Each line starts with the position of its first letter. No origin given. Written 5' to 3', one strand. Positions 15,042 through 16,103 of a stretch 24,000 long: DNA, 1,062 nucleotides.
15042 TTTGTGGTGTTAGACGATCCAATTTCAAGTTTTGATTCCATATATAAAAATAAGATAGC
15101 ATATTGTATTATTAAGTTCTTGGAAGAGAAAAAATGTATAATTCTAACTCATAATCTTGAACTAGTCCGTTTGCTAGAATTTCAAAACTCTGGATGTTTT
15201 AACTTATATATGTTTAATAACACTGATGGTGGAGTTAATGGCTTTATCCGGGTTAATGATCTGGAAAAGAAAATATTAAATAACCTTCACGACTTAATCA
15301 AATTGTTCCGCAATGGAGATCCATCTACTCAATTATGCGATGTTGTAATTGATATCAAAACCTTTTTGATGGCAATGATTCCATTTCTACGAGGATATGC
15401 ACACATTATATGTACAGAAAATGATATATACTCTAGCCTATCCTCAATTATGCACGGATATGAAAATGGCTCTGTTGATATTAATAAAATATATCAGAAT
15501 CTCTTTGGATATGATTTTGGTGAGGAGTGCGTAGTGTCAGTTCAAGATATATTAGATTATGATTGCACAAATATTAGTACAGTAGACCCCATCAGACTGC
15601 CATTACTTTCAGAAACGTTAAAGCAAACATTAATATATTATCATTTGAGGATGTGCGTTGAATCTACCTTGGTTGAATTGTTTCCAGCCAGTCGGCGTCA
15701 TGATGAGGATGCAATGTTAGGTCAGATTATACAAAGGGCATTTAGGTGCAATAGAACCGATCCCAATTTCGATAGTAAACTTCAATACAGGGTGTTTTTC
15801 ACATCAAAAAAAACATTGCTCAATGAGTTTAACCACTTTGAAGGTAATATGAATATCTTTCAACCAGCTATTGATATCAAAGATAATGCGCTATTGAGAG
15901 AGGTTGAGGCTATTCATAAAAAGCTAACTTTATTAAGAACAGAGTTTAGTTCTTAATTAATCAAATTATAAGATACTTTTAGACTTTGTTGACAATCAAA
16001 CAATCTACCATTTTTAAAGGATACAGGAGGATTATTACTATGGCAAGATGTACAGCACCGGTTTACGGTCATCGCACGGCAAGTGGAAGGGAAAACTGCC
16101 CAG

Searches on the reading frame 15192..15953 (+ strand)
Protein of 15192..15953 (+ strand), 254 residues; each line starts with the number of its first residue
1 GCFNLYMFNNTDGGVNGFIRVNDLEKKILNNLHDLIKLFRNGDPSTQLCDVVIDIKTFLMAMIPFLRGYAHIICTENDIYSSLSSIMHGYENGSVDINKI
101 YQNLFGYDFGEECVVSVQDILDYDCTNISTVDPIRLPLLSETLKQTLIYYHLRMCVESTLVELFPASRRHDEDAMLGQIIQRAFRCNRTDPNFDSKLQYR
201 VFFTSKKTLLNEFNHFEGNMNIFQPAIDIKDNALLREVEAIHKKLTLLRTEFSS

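Call 60: predict_structure(alignment_id=A6)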
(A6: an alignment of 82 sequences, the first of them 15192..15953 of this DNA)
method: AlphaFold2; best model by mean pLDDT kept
length: 254 residues; sequences in the alignment: 82
mean_pLDDT: 87.2   pTM: 0.86
mean pLDDT of the five models: 87.2, 85.2, 84.8, 84.7, 84.6
residues with pLDDT >= 90: 158; 70-90: 61; 50-70: 33; < 50: 2
segments of 3 or more residues with pLDDT < 50: none
pLDDT, mean of each block of 10 residues (from residue 1): 59 65 82 90 90 97 93 82 94 97 95 97 94 90 91 96 91 88 94 95 89 66 62 89 97 86
secondary structure, 60 per line:
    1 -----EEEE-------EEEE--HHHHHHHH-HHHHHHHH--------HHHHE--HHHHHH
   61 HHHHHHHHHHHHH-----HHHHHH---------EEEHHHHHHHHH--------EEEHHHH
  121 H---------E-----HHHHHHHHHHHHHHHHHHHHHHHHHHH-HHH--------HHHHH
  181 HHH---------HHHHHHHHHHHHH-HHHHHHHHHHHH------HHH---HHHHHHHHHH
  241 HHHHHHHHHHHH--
elements in order: E6-9 E17-20 H23-30 H32-39 H48-51 H55-73 H79-84 E94-96 H97-105 E114-116 H117-121 H137-163 H176-183 H193-205 H207-218 H231-252

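Call 63: fold_search(model_id=the predicted structure, library=pdb)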
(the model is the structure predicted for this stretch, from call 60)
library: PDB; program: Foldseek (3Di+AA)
matches with E <= 10: 88; with E <= 0.001: 0
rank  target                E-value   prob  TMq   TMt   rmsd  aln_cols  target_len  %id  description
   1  8yn9_R                5.2e-01  0.06  0.12  0.12  21.8       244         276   15  Cryo-EM structure of histamine H4 receptor in complex with histamine and Gi (released 2024-10-09)
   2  7vlx_A                2.1e+00  0.04  0.15  0.15  18.3       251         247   10  Cryo-EM structures of Listeria monocytogenes man-PTS (released 2021-12-01)
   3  8he8_C                2.2e+00  0.05  0.13  0.10  19.7       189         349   10  Human ADP-ribosyltransferase 2 (PARP2) catalytic domain bound to a quinazoline-2,4(1H,3H)-dione inhibitor (released 2023-11-08)
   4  7xtg_D                2.5e+00  0.04  0.18  0.19  15.1       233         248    9  Cryo-EM structure of Listeria monocytogenes man-PTS complexed with pediocin PA-1 (released 2023-06-07)
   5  4n1y_C                2.8e+00  0.04  0.14  0.15  19.5       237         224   10  Crystal Structure of the Pacific Oyster Estrogen Receptor Ligand Binding Domain (released 2014-02-12)
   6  8jxw_R                2.8e+00  0.02  0.12  0.12  22.3       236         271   16  VUF6884-bound H4R/Gi complex (released 2024-03-20)
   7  4n1y_B                3.1e+00  0.03  0.14  0.15  18.4       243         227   13  Crystal Structure of the Pacific Oyster Estrogen Receptor Ligand Binding Domain (released 2014-02-12)
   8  4n1y_A                3.4e+00  0.02  0.14  0.15  18.5       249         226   11  Crystal Structure of the Pacific Oyster Estrogen Receptor Ligand Binding Domain (released 2014-02-12)
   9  8tsh_C                3.7e+00  0.03  0.20  0.20  14.3       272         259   12  S. thermodepolymerans KpsMT(E151Q)-KpsE in complex with ATP (released 2024-04-17)
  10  8b70_A                3.7e+00  0.01  0.12  0.07  22.9       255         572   10  KimA from B. subtilis with nucleotide second-messenger c-di-AMP bound (released 2023-01-18)
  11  8wrf_A                3.9e+00  0.03  0.11  0.13  15.8       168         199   11  Crystal structure of MexL (released 2025-03-05)
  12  4dyt_A                3.9e+00  0.02  0.12  0.09  16.5       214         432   11  Crystal Structure of WSN/A Influenza Nucleoprotein with Three Mutations (E53D, Y289H, Y313V) (released 2013-03-06)
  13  6nyy_A                3.9e+00  0.02  0.15  0.10  17.8       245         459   11  human m-AAA protease AFG3L2, substrate-bound (released 2019-05-22)
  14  2bvm                  3.9e+00  0.02  0.15  0.08  17.9       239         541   11  Crystal structure of the catalytic domain of toxin B from Clostridium difficile in complex with UDP, Glc and manganese i (released 2005-08-03)
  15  5eth_B                3.9e+00  0.01  0.13  0.14  18.7       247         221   10  RORy in complex with inverse agonist 3. (released 2016-04-27)
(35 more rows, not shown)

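Call 77: search_protein_families(library=pfam, proteins=[window:15207-15953:+], max_evalue=10)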
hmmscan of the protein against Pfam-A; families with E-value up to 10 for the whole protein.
seq(249 aa): 2 families
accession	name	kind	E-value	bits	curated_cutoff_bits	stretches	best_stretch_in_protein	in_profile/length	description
PF14424.12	Toxin-deaminase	-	0.17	12.5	29.6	1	10-32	81-103/146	The BURPS668_1122 family of deaminases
PF02671.26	PAH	-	0.54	10.5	21.3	0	74-97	2-25/45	Paired amphipathic helix repeat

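Call 94: search_protein_representatives(protein=window:15192-15953:+)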
Query: 254 residues. Proteins with E-value up to 0.001 (for the whole library): 185; up to 1e-10: 144; up to 1e-30: 83. The best 150 are listed.
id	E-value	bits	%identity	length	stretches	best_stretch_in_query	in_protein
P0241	3.5e-70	252.6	56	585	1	2-246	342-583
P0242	1.6e-66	240.7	49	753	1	2-253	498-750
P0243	4.4e-66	239.2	51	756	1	2-253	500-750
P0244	3.0e-65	236.4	51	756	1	2-247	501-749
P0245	5.6e-63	229.0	50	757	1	2-250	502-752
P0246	1.1e-61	224.7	53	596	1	2-248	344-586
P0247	2.9e-61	223.4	50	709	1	1-246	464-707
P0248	2.2e-57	210.7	51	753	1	1-249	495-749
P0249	7.1e-55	202.5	50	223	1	29-249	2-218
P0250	1.2e-54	201.8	55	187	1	77-251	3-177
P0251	1.7e-53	198.0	47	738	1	1-249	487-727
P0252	3.0e-52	193.9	49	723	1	2-241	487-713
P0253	3.5e-52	193.6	50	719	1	2-249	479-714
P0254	1.7e-51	191.4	48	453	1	2-240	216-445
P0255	3.6e-50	187.1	48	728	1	2-249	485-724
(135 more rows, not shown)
